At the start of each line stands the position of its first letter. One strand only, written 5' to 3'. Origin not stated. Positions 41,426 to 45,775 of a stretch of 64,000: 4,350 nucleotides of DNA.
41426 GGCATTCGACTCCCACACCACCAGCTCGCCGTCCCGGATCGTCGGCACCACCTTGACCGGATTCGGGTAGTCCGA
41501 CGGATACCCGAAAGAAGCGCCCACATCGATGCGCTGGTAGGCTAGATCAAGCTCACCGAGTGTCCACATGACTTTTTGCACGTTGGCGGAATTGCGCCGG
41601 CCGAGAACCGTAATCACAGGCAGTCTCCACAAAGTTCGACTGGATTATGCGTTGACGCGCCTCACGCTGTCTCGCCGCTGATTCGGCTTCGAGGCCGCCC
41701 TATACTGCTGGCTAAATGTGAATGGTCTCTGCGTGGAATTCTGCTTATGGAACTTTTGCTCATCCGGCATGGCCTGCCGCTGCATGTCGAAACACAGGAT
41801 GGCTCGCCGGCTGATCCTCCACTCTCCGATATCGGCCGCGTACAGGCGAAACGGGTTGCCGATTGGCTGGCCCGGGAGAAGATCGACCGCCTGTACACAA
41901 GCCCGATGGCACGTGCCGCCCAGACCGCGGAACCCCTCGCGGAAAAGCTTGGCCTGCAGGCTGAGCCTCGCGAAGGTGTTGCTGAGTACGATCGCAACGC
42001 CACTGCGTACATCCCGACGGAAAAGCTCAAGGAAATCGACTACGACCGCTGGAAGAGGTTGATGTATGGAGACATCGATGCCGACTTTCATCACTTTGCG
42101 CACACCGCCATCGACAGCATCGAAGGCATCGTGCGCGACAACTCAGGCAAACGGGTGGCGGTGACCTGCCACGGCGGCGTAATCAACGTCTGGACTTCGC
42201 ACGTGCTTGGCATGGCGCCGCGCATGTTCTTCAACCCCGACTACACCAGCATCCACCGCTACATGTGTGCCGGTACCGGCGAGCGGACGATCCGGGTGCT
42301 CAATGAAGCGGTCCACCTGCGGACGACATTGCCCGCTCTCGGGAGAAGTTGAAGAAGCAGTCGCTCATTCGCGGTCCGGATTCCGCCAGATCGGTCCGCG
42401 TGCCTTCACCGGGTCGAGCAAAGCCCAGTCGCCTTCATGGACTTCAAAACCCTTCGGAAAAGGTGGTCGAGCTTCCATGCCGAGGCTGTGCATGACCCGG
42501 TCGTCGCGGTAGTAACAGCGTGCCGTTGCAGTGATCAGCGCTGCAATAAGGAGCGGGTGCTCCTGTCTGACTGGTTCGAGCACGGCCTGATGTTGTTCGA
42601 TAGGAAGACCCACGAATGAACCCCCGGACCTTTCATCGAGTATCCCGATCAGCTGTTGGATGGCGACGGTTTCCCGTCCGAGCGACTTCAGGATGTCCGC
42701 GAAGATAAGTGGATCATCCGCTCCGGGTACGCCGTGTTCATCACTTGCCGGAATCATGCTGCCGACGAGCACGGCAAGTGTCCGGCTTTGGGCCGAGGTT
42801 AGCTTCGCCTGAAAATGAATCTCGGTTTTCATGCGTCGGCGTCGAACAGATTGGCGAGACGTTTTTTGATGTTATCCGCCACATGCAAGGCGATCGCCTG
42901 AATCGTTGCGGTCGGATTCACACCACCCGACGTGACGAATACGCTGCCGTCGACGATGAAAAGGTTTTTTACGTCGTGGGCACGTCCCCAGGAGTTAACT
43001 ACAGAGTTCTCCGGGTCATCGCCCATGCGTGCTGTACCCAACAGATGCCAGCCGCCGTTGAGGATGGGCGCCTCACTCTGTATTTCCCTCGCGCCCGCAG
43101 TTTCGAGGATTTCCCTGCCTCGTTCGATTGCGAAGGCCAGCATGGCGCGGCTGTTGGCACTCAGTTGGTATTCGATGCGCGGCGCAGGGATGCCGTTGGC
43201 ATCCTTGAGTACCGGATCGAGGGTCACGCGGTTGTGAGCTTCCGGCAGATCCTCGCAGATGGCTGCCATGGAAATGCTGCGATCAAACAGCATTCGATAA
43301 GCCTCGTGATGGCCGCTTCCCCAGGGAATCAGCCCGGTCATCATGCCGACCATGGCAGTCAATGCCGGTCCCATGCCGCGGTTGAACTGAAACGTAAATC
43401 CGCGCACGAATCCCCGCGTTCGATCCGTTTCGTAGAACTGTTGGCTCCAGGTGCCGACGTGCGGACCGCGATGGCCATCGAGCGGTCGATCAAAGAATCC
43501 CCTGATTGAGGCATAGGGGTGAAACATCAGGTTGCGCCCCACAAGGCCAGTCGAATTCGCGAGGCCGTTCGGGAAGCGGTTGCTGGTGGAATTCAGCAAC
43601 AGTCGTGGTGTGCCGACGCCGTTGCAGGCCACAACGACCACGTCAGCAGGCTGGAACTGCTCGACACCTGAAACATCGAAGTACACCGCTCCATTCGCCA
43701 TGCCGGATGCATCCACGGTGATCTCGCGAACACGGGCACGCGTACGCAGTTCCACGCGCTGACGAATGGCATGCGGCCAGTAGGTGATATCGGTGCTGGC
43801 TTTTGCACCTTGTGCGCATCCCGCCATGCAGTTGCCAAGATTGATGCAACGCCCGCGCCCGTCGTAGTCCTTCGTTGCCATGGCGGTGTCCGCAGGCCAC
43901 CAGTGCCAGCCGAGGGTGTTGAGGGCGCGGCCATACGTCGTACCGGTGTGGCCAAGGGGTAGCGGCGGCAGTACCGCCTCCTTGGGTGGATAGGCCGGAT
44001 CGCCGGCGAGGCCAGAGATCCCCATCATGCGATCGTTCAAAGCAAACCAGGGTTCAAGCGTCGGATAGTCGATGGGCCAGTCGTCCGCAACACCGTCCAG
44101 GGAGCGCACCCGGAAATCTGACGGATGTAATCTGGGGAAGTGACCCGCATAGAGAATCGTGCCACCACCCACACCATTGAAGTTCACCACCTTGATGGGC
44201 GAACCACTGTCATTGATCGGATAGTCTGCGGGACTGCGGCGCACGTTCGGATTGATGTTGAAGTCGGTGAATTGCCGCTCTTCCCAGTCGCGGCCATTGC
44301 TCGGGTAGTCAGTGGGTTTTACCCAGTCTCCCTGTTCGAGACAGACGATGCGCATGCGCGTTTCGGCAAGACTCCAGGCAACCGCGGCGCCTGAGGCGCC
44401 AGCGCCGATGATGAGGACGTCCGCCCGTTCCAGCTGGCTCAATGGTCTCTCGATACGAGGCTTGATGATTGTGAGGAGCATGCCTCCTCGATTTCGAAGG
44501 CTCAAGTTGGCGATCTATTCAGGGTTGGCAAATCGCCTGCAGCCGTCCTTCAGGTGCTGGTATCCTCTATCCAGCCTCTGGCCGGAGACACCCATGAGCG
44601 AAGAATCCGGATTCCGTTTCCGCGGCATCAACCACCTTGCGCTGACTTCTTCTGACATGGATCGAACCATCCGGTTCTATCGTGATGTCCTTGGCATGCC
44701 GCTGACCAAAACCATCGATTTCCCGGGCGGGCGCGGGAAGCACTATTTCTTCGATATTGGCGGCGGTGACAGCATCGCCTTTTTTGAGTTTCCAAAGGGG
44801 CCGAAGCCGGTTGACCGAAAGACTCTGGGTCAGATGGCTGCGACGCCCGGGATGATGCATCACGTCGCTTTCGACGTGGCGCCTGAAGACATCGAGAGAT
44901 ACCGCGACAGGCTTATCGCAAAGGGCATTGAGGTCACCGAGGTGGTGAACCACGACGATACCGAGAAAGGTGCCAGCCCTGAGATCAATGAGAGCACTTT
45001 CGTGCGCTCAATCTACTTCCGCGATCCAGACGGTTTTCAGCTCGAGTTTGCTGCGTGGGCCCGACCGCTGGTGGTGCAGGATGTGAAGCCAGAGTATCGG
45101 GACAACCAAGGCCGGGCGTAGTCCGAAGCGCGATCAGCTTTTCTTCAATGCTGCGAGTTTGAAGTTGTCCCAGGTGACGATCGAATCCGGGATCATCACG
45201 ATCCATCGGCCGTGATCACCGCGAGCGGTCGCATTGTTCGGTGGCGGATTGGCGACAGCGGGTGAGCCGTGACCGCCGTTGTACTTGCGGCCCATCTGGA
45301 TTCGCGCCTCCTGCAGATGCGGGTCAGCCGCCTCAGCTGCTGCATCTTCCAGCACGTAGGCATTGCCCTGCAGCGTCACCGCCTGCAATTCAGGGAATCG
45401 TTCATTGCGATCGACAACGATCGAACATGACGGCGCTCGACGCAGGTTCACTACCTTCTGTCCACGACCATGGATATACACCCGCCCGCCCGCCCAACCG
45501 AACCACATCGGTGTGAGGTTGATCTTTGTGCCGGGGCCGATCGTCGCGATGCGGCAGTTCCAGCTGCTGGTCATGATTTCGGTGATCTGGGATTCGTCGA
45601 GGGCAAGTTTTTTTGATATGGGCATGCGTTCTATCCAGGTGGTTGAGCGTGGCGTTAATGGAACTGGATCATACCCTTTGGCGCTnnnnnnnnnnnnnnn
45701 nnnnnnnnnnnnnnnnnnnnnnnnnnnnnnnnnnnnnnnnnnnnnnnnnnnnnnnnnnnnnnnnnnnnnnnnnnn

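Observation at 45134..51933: Complete F420 biosynthesis and recharge operon in a Gram-negative genome, with no recognisable dehydro-F420-0 reductase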

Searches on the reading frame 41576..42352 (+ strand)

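Call 24: search_protein_families(library=pfam, proteins=[window:41576-42352:+], max_evalue=0.001)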
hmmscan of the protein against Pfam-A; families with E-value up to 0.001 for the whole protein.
window:41576-42352:+ (258 aa): 1 family
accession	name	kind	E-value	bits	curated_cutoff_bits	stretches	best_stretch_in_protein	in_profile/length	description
PF00300.27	His_Phos_1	-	1.3e-30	107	21.7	1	60-237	1-187/194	Histidine phosphatase superfamily (branch 1)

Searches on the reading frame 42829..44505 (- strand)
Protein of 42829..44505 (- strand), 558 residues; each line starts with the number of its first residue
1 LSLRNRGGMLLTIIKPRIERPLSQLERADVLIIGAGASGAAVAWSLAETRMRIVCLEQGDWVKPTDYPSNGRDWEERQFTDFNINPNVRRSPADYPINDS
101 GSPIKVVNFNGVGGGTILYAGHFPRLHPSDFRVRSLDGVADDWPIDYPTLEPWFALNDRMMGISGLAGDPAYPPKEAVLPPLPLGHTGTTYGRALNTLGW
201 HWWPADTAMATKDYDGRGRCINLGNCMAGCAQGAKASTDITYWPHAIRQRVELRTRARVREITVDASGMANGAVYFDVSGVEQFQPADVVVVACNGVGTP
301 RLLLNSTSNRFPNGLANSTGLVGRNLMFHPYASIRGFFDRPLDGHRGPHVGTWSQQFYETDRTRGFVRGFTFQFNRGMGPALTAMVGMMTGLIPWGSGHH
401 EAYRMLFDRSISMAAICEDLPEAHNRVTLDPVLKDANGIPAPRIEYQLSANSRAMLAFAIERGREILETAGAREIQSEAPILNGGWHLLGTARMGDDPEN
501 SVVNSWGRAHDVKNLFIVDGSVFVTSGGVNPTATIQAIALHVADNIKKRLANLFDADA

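Call 25: search_protein_families(library=ncbifam, proteins=[window:42829-44505:-], max_evalue=0.001)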
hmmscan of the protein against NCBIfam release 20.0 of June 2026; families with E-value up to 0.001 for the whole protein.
window:42829-44505:- (558 aa): 9 families
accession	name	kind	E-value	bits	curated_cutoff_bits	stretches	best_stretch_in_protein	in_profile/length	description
NF058674.1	CholsOxChoxAB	equivalog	2.1e-21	76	850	2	29-284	7-254/535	cholesterol oxidase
TIGR03970.1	mycofact_MftG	equivalog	5.2e-18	65.3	387.45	2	437-544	366-484/487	mycofactocin dehydrogenase MftG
TIGR04542.1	GMC_mycofac_2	equivalog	1.9e-17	63.5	400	2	29-132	1-93/425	mycofactocin system GMC family oxidoreductase MftG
NF002550.0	PRK02106.1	subfamily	2.3e-15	56.1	605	1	486-549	472-536/563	choline dehydrogenase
TIGR02462.1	pyranose_ox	equivalog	3.7e-14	52.5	544.9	1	421-550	416-547/548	pyranose oxidase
TIGR01810.1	betA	equivalog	7.8e-10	38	732.1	0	485-549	464-529/532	choline dehydrogenase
NF038210.1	GMC_mycofac_3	equivalog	0.00031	19.7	300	0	479-545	350-411/418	mycofactocin system GMC family oxidoreductase MftG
TIGR00292.1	TIGR00292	equivalog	0.00055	19.3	148.3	1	22-58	16-52/254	sulfide-dependent adenosine diphosphate thiazole synthase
TIGR02032.1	GG-red-SF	subfamily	0.00057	19.7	158.8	1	29-60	2-33/297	geranylgeranyl reductase family protein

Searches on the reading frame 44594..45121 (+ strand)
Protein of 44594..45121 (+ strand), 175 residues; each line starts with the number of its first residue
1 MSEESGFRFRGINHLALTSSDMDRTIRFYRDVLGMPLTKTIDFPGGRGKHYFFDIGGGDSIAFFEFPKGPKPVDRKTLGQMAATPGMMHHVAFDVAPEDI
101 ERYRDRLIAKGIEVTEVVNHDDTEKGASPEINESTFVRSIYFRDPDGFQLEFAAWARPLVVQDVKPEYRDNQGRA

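Call 56: search_protein_families(library=pfam, proteins=[window:44594-45121:+], max_evalue=0.0001)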
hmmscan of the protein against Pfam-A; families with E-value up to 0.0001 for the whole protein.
window:44594-45121:+ (175 aa): 3 families
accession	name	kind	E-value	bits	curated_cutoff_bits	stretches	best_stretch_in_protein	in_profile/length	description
PF00903.31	Glyoxalase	-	4e-22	79.3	20.6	1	11-152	1-121/121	Glyoxalase/Bleomycin resistance protein/Dioxygenase superfamily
PF13669.12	Glyoxalase_4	-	7.8e-08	33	27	1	13-116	1-95/109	Glyoxalase/Bleomycin resistance protein/Dioxygenase superfamily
PF18029.7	Glyoxalase_6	-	1.7e-05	25.9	23.6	1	16-149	3-102/106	Glyoxalase-like domain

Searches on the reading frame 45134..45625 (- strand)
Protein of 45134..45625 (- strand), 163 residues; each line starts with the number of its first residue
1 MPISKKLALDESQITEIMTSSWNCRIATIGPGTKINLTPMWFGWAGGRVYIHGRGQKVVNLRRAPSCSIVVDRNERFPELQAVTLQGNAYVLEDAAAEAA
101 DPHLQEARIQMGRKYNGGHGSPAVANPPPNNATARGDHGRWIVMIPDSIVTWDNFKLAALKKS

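Call 3: search_protein_families(library=ncbifam, proteins=[window:45134-45625:-], max_evalue=0.01)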
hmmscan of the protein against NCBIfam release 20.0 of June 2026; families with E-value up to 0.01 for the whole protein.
window:45134-45625:- (163 aa): 3 families
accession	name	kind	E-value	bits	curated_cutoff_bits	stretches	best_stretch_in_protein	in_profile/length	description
TIGR03618.1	Rv1155_F420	subfamily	2.4e-12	47.1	79.05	1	20-145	7-120/127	TIGR03618 family F420-dependent PPOX class oxidoreductase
TIGR03667.1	Rv3369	hypoth_equivalog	8.6e-06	25.7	125.3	1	26-102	19-95/130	TIGR03667 family PPOX class F420-dependent oxidoreductase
TIGR04023.1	PPOX_MSMEG_5819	subfamily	0.0023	17.9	85.6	1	17-101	8-100/115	PPOX class F420-dependent oxidoreductase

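Call 4: search_protein_families(library=pfam, proteins=[window:45134-45625:-], max_evalue=0.01)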
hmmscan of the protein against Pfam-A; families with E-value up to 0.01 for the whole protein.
window:45134-45625:- (163 aa): 2 families
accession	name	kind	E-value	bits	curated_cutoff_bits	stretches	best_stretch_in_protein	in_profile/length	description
PF12900.13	Pyridox_ox_2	-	3.2e-06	27.6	27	1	10-115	1-112/140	Pyridoxamine 5'-phosphate oxidase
PF01243.27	PNPOx_N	-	1.4e-05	25.9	28.1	1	14-99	5-83/120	Pyridoxamine 5'-phosphate oxidase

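Call 43: search_solved_structures(query=window:45134-45625:-, max_evalue=1, show_alignments=2)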
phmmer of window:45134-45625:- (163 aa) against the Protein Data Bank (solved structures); distinct sequences matched with E-value up to 1: 5.
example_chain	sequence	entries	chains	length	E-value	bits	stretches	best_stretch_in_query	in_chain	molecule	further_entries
1rfe_A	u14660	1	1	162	1.2e-11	47.6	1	7-97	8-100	hypothetical protein Rv2991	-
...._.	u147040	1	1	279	0.11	15.2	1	17-51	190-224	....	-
3f7e_A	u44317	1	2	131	0.44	13.2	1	25-77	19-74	Pyridoxamine 5'-phosphate oxidase-related, FMN-binding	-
6cn1_A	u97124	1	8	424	0.58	12.8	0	49-95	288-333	UDP-N-acetylglucosamine 1-carboxyvinyltransferase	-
1gl2_B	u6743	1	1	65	0.84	12.3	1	69-115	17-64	SYNTAXIN 7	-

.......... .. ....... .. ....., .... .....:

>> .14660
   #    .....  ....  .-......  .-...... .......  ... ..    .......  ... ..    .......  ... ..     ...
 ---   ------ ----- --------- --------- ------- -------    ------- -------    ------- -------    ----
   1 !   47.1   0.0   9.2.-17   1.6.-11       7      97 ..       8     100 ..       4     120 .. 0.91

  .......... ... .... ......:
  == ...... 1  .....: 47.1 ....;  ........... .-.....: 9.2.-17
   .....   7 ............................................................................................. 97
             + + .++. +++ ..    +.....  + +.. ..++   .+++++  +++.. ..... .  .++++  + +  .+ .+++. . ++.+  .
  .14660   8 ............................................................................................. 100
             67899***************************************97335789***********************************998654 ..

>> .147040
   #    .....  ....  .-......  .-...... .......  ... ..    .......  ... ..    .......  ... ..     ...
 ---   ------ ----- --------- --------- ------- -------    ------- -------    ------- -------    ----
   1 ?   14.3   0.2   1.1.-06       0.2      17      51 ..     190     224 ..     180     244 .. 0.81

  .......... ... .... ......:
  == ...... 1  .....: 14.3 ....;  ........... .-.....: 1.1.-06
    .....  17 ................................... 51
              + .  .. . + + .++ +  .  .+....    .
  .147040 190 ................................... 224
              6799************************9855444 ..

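Call 67: search_protein_representatives(protein=window:45134-45625:-)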
Query: 163 residues. Proteins with E-value up to 0.001 (for the whole library): 375; up to 1e-10: 89; up to 1e-30: 20. The best 150 are listed.
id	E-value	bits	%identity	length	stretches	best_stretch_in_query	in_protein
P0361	8.1e-59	214.1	60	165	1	2-158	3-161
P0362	8.8e-52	191.2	73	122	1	1-115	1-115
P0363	8.2e-45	168.5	65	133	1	40-159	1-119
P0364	1.7e-44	167.5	64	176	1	1-121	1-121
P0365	8.3e-44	165.2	47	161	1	3-157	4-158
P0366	1.6e-42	161.0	71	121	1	1-94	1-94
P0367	1.7e-42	161.0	54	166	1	3-159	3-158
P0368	1.4e-40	154.8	51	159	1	3-158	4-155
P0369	3.3e-38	147.0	65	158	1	1-101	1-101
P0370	2.1e-36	141.1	66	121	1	1-94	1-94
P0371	6.9e-36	139.5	74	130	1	72-158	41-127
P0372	7.0e-36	139.4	58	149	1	50-161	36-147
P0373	2.2e-35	137.9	47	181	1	1-159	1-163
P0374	1.0e-34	135.7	77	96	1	1-75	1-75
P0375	1.1e-34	135.6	54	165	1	3-136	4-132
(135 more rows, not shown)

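Call 73: predict_structure(alignment_id=A4)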
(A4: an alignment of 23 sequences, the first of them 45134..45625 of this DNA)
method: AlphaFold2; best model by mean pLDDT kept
length: 163 residues; sequences in the alignment: 23
mean_pLDDT: 92.9   pTM: 0.87
mean pLDDT of the five models: 92.9, 92.7, 92.7, 91.6, 91.5
residues with pLDDT >= 90: 129; 70-90: 30; 50-70: 4; < 50: 0
segments of 3 or more residues with pLDDT < 50: none
pLDDT, mean of each block of 10 residues (from residue 1): 84 96 97 96 98 96 98 94 98 96 97 86 81 84 98 91 83
secondary structure, 60 per line:
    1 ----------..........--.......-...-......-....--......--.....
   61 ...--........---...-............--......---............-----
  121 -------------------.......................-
elements in order: H11-20 E23-29 E35-40 E42-45 E48-53 H56-63 E66-73 E81-92 H95-100 H104-115 E140-153 H154-162

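Call 81: fold_search(model_id=the predicted structure, library=pdb)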
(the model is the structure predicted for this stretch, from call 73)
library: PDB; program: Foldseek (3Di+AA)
matches with E <= 10: 558; with E <= 0.001: 143
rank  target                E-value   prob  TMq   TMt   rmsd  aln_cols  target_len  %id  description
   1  1rfe                  2.1e-12  1.00  0.74  0.75   4.8       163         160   23  Crystal structure of conserved hypothetical protein Rv2991 from Mycobacterium tuberculosis (released 2004-12-28)
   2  3u5w                  5.3e-08  1.00  0.62  0.78   4.6       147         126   17  Crystal Structure of a probable FAD-binding, putative uncharacterized protein from Brucella melitensis, apo form (released 2011-10-19)
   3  2hq9_B                5.6e-08  1.00  0.63  0.73   4.3       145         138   14  Crystal structure of a fad-binding protein (mll6688) from mesorhizobium loti at 1.95 A resolution (released 2006-08-29)
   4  2fg9                  6.3e-08  1.00  0.65  0.64   3.9       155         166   15  CRYSTAL STRUCTURE OF A PUTATIVE 5-NITROIMIDAZOLE ANTIBIOTIC RESISTANCE PROTEIN (BT_3078) FROM BACTEROIDES THETAIOTAOMICR (released 2006-01-10)
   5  2hq9_A                1.3e-07  1.00  0.60  0.71   5.0       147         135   14  Crystal structure of a fad-binding protein (mll6688) from mesorhizobium loti at 1.95 A resolution (released 2006-08-29)
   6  3u0i                  1.6e-07  1.00  0.61  0.78   4.5       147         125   17  Crystal Structure of a probable FAD-binding, putative uncharacterized protein from Brucella melitensis (released 2011-10-12)
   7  2hti                  2.3e-07  1.00  0.62  0.79   3.9       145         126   17  CRYSTAL STRUCTURE OF A FLAVIN-NUCLEOTIDE-BINDING PROTEIN (BH_0577) FROM BACILLUS HALODURANS AT 2.50 A RESOLUTION (released 2006-08-01)
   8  2re7                  2.6e-07  1.00  0.57  0.69   7.4       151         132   14  Crystal structure of a pyridoxamine 5'-phosphate oxidase related protein (psyc_0186) from psychrobacter arcticus 273-4 a (released 2007-10-09)
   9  4zky_A                3.3e-07  1.00  0.61  0.70   4.1       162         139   14  Structure of F420 binding protein, MSMEG_6526, from Mycobacterium smegmatis (released 2015-10-28)
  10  3tgv_A                3.7e-07  1.00  0.62  0.70   3.4       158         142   13  Crystal structure of HutZ,the heme storsge protein from Vibrio cholerae (released 2012-08-22)
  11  3f7e_B                4.7e-07  1.00  0.57  0.72   4.0       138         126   17  MSMEG_3380 F420 Reductase (released 2009-10-20)
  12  3f7e_A                5.0e-07  1.00  0.58  0.72   4.6       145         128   16  MSMEG_3380 F420 Reductase (released 2009-10-20)
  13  5bnc_B                5.6e-07  1.00  0.54  0.38   9.1       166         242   14  Structure of heme binding protein MSMEG_6519 from Mycobacterium smegmatis (released 2015-10-21)
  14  5bnc_A                5.9e-07  1.00  0.55  0.37   9.6       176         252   15  Structure of heme binding protein MSMEG_6519 from Mycobacterium smegmatis (released 2015-10-21)
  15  6eci_C                6.3e-07  1.00  0.56  0.69   4.1       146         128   18  Structure of the FAD binding protein MSMEG_5243 from Mycobacterium smegmatis (released 2018-12-26)
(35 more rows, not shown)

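Call 83: find_encoding_contigs(protein=P0361, flank=8000, max_places=2)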
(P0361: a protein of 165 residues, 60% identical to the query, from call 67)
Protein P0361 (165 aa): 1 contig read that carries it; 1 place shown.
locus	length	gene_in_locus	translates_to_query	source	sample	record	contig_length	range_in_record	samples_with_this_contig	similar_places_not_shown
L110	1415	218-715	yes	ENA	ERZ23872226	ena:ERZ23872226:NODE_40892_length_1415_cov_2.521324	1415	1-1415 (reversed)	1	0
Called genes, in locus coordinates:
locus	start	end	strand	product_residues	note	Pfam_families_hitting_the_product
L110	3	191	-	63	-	?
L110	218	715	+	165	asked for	PF01243:PNPOx_N (weak)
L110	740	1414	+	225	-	?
